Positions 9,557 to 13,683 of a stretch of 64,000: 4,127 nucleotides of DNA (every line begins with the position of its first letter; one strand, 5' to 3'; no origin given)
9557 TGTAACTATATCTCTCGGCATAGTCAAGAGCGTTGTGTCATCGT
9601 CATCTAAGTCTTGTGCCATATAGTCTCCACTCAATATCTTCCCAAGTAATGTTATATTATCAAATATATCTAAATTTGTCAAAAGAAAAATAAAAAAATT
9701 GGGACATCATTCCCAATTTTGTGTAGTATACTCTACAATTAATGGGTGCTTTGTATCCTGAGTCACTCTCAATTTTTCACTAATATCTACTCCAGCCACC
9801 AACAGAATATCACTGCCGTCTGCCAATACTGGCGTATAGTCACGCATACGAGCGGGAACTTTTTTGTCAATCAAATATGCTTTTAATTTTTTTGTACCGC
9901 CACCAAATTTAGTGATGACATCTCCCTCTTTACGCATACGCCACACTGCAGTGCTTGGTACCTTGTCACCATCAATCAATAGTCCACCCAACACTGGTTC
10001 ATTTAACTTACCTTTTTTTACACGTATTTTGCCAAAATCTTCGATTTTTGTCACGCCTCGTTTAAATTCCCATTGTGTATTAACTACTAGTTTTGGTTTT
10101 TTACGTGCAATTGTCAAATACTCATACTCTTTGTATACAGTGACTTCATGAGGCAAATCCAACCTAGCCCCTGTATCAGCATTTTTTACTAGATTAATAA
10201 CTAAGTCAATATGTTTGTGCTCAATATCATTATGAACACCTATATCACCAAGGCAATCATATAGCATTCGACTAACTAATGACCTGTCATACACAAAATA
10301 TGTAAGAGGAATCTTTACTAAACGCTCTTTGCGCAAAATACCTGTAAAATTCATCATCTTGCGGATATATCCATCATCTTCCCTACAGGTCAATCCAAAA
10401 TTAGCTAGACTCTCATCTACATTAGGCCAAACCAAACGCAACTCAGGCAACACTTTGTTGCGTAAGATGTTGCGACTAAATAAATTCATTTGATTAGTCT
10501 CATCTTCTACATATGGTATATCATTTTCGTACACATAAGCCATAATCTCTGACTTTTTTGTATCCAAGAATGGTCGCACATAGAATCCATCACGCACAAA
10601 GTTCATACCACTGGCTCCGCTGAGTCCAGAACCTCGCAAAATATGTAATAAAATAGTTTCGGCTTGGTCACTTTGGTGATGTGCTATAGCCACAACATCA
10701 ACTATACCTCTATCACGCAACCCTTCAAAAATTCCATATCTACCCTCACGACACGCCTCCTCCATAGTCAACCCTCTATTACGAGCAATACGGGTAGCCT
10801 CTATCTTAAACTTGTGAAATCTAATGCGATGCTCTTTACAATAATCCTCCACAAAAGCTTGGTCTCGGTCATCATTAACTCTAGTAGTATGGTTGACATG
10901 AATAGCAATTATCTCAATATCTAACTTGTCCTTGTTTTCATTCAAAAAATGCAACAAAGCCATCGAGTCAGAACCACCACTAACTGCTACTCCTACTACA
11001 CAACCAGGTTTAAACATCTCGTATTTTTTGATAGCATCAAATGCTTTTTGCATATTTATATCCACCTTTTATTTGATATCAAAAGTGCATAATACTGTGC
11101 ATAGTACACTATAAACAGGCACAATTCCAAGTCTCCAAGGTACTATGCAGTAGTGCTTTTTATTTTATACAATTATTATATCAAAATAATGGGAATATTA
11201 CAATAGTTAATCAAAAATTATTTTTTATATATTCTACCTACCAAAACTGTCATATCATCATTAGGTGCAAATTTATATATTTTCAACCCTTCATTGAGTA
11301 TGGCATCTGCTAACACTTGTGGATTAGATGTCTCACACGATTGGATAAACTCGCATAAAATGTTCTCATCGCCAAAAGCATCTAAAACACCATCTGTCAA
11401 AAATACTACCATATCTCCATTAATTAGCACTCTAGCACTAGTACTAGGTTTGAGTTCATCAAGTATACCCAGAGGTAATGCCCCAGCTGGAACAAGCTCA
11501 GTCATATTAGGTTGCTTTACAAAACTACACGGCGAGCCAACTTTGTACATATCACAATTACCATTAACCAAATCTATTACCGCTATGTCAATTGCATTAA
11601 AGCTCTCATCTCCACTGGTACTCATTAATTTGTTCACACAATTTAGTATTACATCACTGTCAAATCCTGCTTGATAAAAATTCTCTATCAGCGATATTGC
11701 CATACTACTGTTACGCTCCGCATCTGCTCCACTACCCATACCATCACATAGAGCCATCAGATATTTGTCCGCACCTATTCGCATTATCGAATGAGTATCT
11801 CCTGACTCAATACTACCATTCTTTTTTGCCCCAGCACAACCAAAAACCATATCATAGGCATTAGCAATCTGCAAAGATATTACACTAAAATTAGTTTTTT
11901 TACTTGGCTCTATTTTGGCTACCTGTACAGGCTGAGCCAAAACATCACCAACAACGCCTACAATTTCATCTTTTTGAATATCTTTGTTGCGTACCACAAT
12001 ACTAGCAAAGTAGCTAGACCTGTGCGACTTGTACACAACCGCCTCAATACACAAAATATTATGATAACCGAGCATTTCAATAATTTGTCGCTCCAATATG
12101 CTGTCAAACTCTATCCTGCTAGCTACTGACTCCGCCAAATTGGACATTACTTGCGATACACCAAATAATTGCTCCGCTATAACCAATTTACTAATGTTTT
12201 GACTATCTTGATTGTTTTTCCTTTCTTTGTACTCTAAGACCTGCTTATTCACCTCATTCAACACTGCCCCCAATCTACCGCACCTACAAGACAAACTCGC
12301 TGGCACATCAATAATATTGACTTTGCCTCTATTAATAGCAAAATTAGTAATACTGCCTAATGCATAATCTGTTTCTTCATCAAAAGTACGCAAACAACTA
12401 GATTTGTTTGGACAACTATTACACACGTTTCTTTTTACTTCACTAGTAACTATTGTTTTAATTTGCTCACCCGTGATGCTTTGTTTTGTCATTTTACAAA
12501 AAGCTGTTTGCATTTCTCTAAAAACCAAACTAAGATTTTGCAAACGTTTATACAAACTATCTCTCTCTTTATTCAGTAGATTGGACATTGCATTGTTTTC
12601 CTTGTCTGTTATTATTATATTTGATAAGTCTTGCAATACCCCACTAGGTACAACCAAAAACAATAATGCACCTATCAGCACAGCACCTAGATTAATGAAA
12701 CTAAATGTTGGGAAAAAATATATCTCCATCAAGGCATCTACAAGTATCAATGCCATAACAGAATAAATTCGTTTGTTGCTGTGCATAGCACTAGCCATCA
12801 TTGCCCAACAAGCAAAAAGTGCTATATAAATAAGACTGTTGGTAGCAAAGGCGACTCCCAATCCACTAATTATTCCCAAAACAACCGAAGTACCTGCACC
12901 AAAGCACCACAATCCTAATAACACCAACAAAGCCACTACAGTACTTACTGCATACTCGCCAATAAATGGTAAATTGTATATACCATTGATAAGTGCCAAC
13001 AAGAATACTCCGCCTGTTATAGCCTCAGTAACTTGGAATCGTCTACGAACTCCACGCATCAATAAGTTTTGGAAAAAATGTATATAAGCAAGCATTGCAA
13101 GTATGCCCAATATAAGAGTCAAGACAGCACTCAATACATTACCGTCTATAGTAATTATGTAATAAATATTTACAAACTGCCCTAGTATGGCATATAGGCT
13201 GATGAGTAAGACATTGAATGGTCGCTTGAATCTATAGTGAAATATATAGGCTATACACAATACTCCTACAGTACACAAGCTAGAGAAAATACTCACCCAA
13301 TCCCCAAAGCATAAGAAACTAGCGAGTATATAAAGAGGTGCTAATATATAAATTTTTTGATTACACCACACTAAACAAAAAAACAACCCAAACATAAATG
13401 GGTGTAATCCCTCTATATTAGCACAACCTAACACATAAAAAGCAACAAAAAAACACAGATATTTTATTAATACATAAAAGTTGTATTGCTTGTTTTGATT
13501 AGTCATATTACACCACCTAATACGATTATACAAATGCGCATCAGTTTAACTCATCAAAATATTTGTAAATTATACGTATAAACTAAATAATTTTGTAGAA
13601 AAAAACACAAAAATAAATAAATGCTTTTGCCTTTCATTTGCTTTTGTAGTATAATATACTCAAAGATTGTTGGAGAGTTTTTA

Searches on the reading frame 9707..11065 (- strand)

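Call 27: search_protein_families(library=pfam, proteins=[window:9707-11065:-])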
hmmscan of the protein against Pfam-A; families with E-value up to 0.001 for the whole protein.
window:9707-11065:- (452 aa): 2 families
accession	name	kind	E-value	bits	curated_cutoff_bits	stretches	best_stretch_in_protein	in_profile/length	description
PF01171.26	ATP_bind_3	-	6.6e-52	176.3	27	1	25-203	3-181/182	PP-loop family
PF11734.13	TilS_C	-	6.8e-10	38.6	22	1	375-439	3-68/74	TilS substrate C-terminal domain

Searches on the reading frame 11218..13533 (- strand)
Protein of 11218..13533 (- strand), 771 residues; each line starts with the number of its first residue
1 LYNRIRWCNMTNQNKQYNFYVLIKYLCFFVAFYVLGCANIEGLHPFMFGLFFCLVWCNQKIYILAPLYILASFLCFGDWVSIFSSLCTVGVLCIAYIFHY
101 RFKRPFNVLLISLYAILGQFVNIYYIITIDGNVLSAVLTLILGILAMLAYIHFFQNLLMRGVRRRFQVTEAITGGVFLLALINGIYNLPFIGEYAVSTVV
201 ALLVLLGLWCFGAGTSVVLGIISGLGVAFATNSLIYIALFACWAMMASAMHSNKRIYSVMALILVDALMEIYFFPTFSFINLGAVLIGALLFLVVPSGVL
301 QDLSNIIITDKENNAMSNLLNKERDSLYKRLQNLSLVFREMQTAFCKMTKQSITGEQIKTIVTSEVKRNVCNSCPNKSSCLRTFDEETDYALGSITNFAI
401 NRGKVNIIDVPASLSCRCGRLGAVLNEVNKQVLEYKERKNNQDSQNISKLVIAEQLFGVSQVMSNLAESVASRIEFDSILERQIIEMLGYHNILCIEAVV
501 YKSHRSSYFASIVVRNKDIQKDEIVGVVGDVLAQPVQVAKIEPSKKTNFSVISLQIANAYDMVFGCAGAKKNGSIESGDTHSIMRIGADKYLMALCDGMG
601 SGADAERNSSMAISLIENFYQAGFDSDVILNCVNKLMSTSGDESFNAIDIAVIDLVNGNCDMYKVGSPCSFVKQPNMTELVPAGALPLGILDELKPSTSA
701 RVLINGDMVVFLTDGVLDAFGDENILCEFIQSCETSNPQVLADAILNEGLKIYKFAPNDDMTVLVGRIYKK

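Call 27: search_protein_families(library=pfam, proteins=[window:11218-13533:-])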
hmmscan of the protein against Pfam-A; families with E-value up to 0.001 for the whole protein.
window:11218-13533:- (771 aa): 2 families
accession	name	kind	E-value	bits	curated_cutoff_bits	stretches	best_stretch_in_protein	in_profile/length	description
PF19732.4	SpoIIE_N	-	5.3e-40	138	27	1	13-574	29-603/605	Stage II sporulation protein E N-terminal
PF07228.17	SpoIIE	-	5.9e-28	98.6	25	1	589-767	3-190/192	Stage II sporulation protein E (SpoIIE)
